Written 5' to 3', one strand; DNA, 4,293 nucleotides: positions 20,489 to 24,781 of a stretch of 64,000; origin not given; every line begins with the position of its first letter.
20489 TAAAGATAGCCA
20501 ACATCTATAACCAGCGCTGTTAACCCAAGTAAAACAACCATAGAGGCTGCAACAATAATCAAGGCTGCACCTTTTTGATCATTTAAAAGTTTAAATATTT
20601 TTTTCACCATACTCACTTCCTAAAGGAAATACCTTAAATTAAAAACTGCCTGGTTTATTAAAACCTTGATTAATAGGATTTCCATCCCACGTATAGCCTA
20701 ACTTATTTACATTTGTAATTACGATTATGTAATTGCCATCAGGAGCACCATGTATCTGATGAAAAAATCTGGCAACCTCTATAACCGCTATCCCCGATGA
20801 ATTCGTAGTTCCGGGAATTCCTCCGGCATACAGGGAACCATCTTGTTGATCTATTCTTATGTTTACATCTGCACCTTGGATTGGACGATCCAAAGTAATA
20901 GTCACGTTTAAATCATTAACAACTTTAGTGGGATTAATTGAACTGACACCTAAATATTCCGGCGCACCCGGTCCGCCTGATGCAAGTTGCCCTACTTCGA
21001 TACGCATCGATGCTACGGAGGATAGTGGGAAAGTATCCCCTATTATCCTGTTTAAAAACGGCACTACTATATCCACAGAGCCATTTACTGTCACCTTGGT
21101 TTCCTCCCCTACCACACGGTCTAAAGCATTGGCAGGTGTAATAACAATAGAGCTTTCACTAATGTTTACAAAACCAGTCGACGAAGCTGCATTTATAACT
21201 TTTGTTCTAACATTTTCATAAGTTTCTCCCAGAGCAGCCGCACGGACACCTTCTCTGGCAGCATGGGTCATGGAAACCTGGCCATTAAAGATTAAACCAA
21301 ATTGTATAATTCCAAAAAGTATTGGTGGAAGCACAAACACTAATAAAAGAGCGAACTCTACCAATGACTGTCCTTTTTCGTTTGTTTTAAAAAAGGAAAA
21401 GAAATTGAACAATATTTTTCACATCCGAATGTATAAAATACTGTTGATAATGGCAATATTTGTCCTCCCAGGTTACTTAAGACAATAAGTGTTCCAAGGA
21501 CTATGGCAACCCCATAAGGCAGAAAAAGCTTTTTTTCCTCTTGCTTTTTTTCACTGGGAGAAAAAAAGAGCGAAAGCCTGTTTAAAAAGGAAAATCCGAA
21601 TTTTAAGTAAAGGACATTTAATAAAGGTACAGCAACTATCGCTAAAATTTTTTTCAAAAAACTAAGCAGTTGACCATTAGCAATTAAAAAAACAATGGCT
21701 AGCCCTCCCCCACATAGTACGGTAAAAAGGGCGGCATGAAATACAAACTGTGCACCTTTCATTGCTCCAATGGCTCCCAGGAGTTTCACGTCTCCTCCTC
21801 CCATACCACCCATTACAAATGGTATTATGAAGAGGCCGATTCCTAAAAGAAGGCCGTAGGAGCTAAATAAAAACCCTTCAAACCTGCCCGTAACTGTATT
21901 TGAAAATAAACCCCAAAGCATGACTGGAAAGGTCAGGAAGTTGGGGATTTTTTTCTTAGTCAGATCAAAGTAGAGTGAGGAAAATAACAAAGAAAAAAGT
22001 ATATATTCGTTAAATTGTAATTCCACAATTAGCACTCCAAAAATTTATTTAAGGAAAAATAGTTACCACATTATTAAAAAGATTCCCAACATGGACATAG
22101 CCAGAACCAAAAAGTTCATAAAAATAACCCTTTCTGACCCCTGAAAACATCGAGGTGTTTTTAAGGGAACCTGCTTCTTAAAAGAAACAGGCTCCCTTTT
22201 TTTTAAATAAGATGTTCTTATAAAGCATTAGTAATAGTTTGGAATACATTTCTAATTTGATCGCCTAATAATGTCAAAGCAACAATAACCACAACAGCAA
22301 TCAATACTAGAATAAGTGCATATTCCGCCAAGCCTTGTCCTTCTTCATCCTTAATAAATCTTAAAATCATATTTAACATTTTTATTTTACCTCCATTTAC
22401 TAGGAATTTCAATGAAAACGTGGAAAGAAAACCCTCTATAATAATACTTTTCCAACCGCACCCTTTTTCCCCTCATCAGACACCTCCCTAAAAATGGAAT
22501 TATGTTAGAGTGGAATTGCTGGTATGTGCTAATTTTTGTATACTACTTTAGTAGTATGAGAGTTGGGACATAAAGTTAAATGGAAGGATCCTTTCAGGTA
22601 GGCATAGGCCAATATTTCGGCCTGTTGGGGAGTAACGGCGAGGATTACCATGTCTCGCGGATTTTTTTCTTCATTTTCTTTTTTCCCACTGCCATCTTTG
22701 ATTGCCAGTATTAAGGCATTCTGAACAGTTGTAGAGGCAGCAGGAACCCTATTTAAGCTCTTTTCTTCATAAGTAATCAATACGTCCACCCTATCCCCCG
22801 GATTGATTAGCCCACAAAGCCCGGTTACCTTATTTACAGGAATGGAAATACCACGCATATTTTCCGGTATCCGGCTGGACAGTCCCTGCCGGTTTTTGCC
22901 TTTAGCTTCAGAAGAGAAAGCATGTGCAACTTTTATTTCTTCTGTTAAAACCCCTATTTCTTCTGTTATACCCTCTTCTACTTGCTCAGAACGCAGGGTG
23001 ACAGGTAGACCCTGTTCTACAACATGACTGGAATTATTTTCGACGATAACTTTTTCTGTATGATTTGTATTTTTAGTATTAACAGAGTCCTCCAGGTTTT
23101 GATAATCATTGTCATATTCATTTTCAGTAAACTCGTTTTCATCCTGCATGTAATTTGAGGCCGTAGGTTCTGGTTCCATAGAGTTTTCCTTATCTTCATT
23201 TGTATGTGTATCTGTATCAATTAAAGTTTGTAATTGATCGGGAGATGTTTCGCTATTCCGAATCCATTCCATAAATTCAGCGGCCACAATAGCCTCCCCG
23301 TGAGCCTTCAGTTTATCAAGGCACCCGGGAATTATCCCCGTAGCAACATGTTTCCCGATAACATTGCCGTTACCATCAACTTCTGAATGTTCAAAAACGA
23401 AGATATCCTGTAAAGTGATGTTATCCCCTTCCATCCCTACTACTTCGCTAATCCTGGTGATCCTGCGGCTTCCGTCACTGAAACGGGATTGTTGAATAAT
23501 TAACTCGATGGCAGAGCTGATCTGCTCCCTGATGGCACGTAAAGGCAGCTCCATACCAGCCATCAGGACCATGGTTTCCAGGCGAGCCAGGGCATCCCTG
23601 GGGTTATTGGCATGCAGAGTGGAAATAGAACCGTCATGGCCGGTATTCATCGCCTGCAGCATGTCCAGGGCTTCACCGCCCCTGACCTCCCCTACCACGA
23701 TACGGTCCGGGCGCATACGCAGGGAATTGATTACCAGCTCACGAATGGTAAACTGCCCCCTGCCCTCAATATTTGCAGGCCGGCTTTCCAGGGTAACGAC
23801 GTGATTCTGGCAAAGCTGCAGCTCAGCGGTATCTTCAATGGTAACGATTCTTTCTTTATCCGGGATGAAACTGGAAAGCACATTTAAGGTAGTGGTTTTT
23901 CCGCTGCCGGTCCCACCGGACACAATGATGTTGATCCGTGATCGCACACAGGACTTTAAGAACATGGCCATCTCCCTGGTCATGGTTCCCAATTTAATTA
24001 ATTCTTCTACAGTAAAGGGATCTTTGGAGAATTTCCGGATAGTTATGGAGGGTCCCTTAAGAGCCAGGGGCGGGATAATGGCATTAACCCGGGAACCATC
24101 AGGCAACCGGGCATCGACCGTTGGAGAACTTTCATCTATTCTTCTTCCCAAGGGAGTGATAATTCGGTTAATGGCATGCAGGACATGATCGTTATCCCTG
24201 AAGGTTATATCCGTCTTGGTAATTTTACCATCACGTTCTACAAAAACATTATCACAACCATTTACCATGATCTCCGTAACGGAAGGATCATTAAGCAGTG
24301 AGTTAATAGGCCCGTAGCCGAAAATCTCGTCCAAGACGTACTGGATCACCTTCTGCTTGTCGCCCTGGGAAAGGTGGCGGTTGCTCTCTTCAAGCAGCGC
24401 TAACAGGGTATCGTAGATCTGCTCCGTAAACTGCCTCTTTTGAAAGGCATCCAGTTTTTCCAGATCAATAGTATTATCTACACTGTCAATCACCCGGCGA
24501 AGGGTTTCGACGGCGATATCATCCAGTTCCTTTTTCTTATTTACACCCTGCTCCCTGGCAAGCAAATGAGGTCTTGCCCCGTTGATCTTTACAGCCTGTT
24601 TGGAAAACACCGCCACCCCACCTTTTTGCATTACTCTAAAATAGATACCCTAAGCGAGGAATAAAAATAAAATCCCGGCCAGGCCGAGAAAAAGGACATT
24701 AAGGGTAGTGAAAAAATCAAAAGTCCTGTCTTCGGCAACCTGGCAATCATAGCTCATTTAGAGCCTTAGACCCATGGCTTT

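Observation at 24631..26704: Tandem paralogous c-di-GMP-I riboswitches bracket an EAL–HDOD phosphodiesterase gene and gate the Tad pilus operon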

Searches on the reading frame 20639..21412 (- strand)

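Call 8: search_protein_families(library=pfam, proteins=[window:20639-21412:-], max_evalue=0.01)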
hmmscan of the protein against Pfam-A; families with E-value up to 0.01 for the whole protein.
window:20639-21412:- (257 aa): 1 family
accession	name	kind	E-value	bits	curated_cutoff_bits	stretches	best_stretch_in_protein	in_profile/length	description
PF07811.17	TadE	-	6.2e-12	45.9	22.9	1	14-57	1-43/43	TadE-like protein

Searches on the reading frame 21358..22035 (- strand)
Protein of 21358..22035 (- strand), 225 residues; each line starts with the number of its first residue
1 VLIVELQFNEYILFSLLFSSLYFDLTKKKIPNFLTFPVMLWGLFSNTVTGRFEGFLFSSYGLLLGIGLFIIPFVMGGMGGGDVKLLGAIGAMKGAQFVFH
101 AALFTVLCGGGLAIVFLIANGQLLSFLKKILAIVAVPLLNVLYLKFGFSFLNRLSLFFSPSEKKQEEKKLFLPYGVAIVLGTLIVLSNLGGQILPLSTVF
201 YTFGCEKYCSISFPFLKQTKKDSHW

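Call 8: search_protein_families(library=pfam, proteins=[window:21358-22035:-], max_evalue=0.01)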
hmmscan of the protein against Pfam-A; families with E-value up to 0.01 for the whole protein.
window:21358-22035:- (225 aa): 1 family
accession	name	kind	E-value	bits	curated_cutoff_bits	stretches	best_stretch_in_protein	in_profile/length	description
PF01478.23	Peptidase_A24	-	7.1e-17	62.2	26.5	1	12-114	2-104/104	Type IV leader peptidase family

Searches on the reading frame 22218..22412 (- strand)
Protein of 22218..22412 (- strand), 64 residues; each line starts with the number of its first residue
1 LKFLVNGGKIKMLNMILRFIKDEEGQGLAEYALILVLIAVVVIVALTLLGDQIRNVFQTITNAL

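Call 8: search_protein_families(library=pfam, proteins=[window:22218-22412:-], max_evalue=0.01)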
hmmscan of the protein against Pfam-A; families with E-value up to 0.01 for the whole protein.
window:22218-22412:- (64 aa): 2 families
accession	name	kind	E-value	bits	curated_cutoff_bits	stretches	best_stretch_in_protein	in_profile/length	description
PF04964.19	Flp_Fap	-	7.9e-11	42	32.2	1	19-64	1-46/46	Flp/Fap pilin component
PF16982.10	Flp1_like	-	0.00024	20.9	33.5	1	18-62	1-45/49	Putative Flagellin, Flp1-like, domain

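Call 54: search_protein_families(library=ncbifam, proteins=[window:22218-22412:-], max_evalue=0.001)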
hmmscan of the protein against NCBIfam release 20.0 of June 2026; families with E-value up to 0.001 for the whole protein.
window:22218-22412:- (64 aa): 0 families

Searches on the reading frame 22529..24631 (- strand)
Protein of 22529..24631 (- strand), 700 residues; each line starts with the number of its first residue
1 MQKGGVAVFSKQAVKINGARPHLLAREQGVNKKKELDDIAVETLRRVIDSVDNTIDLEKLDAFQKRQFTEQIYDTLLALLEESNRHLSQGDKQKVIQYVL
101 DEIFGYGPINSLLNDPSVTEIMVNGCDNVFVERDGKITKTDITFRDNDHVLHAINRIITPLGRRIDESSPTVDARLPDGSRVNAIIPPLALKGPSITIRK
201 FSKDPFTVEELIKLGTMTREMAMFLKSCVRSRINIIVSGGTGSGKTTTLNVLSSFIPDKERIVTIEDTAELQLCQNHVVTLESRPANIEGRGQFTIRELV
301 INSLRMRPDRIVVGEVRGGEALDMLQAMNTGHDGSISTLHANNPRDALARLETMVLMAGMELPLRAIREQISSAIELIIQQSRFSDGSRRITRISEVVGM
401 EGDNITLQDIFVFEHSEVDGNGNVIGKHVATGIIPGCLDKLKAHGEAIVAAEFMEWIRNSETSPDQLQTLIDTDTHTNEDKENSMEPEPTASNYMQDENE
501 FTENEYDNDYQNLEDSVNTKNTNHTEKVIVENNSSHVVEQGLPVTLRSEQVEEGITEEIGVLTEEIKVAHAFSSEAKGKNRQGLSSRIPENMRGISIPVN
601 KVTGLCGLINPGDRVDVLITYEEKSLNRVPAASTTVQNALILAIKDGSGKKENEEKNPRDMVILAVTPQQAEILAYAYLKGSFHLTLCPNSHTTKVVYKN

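Call 8: search_protein_families(library=pfam, proteins=[window:22529-24631:-], max_evalue=0.01)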
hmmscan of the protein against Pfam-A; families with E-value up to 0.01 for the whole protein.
window:22529-24631:- (700 aa): 3 families
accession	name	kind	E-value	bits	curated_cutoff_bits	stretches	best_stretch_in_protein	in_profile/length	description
PF00437.27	T2SSE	-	1.1e-69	235.4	24.9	1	106-381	5-275/370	Type II/IV secretion system protein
PF16976.10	RcpC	-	2.1e-24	86.1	28.8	1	583-687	2-113/114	Flp pilus assembly protein RcpC/CpaB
PF01580.24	FtsK_SpoIIIE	-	0.0049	16.8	24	0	223-252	33-59/221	FtsK/SpoIIIE family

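Call 54: search_protein_families(library=ncbifam, proteins=[window:22532-24610:-], max_evalue=0.001)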
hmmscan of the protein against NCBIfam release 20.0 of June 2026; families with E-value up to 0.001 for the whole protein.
window:22532-24610:- (693 aa): 19 families
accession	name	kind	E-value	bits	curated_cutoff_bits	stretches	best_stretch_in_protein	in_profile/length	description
TIGR03819.1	heli_sec_ATPase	hypoth_equivalog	2.4e-102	342.6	373.15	1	71-388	24-339/340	TadA family conjugal transfer-associated ATPase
TIGR02788.1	VirB11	equivalog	1.7e-69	234.2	249.95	2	211-386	130-305/308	P-type DNA transfer ATPase VirB11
TIGR02782.1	TrbB_P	equivalog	1.8e-65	221.2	304.55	1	102-395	14-298/303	P-type conjugative transfer ATPase TrbB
NF058587.1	archaellum_moto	equivalog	6.5e-65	219.9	550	1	49-410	112-453/527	archaellum flagellar ATPase motor FlaI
NF010475.0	PRK13900.1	equivalog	4e-60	203.6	389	2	212-387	147-322/333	type IV secretion system ATPase VirB11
NF010469.0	PRK13894.1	subfamily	7.4e-57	193.1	508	1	102-395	27-312/320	conjugal transfer ATPase TrbB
NF010407.0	PRK13833.1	subfamily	2.6e-51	175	499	1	102-395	22-305/323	conjugal transfer protein TrbB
NF010425.0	PRK13851.1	equivalog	7.3e-42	143.4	461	2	213-376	150-314/344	type IV secretion system protein VirB11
NF053672.1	bindosome_BasE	exception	2.1e-38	132.3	1000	1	86-408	126-443/512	bindosome assembly system ATPase subunit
TIGR03177.1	pilus_cpaB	equivalog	1.6e-27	96.4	71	1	570-686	100-218/262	Flp pilus assembly protein CpaB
TIGR01420.1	pilT_fam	subfamily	3e-17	62.9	319.1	1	110-378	13-269/343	PilT/PilU family type 4a pilus ATPase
NF041000.1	ATPase_ComGA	equivalog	5e-17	61.8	300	1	210-349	112-247/267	competence type IV pilus ATPase ComGA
NF007755.0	PRK10436.1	equivalog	9e-16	57.6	617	1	203-374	197-352/465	type II secretion system protein GspE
TIGR02533.1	type_II_gspE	equivalog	3.1e-15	55.8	630.25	1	185-347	204-359/486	type II secretion system ATPase GspE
TIGR02525.1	plasmid_TraJ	equivalog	1.7e-14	53.6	368.3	1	207-386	132-309/372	plasmid transfer ATPase TraJ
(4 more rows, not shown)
